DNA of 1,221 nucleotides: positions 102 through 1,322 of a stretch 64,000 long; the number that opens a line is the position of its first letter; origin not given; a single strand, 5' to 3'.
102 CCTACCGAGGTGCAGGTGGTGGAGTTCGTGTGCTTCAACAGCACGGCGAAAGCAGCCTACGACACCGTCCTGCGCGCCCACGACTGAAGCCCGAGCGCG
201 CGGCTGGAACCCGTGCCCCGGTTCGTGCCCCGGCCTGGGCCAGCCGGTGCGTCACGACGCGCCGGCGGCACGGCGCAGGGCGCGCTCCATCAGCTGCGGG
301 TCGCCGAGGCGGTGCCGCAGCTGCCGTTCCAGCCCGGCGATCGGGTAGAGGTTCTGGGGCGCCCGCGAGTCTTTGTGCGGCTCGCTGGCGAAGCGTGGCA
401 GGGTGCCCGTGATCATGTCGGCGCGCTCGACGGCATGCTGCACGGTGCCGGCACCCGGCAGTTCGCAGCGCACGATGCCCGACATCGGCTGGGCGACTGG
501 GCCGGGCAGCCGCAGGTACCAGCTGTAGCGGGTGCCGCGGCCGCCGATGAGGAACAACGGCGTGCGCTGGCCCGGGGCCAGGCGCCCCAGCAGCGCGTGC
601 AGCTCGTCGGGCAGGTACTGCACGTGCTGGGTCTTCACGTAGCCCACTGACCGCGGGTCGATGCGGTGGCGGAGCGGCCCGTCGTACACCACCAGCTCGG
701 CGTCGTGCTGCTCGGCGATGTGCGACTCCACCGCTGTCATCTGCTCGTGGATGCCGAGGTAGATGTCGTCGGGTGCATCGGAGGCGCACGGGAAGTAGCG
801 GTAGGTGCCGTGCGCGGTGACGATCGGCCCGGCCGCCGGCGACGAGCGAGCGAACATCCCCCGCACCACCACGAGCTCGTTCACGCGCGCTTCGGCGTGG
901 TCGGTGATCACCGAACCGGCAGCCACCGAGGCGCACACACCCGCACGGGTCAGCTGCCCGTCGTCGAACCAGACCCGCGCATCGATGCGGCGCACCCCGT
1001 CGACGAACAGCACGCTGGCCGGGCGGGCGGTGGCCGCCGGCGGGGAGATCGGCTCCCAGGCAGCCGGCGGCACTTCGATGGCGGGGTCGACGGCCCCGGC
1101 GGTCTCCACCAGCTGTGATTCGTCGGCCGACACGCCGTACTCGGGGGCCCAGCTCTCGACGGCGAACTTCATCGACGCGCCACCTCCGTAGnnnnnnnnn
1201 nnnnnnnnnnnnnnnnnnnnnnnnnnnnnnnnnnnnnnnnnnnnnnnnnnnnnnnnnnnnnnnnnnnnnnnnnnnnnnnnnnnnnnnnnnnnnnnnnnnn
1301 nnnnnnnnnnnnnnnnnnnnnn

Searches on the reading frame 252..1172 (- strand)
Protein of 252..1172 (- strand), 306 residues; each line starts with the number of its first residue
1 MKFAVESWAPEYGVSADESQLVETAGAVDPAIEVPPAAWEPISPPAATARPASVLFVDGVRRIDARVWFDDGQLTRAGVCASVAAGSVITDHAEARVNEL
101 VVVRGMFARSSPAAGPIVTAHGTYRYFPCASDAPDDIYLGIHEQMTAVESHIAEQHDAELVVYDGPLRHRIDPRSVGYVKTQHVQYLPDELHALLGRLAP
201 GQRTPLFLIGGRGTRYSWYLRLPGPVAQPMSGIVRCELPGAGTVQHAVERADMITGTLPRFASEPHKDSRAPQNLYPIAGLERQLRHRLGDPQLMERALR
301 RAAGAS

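Call 100: search_protein_families(library=pfam, max_evalue=0.0001, proteins=[window:252-1172:-])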
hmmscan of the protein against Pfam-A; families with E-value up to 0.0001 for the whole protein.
window:252-1172:- (306 aa): 1 family
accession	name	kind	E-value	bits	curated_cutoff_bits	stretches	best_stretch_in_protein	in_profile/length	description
PF09376.16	NurA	-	5.2e-07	29.8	21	1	143-275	73-245/254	NurA domain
